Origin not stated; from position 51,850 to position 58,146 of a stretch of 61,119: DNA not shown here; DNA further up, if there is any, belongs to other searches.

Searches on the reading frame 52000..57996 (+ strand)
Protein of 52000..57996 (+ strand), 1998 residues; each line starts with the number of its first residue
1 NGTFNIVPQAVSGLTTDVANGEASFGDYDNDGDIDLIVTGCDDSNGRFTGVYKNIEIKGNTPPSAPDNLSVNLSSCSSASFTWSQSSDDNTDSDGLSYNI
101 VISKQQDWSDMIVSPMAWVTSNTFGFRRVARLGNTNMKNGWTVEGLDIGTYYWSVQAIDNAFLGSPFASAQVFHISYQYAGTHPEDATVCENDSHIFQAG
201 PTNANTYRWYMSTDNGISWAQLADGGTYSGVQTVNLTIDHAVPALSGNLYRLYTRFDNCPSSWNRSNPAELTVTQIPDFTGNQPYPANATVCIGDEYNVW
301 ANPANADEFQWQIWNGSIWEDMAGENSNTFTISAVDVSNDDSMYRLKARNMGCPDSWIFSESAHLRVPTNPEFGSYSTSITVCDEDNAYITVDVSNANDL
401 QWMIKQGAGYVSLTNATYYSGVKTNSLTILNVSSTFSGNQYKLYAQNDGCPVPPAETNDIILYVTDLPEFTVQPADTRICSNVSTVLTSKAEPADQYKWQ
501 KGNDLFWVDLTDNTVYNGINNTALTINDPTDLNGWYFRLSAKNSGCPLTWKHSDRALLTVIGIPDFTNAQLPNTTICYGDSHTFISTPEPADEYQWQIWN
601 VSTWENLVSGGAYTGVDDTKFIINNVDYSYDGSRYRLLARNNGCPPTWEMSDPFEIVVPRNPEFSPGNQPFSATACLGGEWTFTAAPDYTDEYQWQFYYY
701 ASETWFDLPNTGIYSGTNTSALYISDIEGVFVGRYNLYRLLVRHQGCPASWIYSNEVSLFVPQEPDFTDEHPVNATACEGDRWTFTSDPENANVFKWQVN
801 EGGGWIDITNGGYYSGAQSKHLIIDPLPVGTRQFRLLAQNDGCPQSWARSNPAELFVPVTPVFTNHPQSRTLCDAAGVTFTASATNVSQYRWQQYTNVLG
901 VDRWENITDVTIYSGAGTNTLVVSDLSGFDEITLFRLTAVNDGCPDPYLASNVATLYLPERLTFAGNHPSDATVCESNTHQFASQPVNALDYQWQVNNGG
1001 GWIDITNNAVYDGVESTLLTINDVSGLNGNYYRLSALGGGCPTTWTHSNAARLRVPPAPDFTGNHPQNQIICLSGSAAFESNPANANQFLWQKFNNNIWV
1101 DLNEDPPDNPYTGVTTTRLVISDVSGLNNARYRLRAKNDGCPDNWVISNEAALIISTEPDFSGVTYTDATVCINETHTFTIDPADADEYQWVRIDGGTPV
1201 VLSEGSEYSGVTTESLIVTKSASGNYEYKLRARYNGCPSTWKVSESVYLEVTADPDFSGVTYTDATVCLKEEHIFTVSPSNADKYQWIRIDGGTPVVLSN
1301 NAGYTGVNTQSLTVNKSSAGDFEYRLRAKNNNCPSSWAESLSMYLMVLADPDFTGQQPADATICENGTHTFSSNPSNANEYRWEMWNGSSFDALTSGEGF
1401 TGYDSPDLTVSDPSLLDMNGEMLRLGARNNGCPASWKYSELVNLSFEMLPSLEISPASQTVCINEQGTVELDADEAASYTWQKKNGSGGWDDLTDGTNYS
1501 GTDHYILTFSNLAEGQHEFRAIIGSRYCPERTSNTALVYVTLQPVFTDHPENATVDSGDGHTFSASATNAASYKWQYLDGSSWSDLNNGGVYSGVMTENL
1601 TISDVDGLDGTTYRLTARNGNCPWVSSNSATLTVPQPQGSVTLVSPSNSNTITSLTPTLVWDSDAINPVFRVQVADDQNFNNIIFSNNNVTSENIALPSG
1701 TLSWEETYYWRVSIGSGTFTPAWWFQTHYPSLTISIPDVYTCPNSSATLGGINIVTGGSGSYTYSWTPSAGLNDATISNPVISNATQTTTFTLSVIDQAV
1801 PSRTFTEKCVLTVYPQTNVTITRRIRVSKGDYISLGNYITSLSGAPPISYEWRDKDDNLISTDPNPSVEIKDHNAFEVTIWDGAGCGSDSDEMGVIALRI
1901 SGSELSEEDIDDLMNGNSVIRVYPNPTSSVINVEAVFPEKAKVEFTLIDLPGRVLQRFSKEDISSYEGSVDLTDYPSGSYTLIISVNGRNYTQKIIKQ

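Call 21: search_protein_families(library=pfam, max_evalue=0.0001, proteins=[window:52000-57996:+])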
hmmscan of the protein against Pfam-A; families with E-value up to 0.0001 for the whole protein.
window:52000-57996:+ (1998 aa): 3 families
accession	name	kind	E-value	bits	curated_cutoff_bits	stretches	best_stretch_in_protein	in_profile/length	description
PF18962.6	Por_Secre_tail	-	1.2e-09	38.7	27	1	1922-1996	1-74/75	Secretion system C-terminal sorting domain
PF13927.12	Ig_3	-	8.4e-07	29.8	30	0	1544-1619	2-78/78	Immunoglobulin domain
PF07679.22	I-set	-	8.6e-07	29.4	23.7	0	1544-1620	1-78/90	Immunoglobulin I-set domain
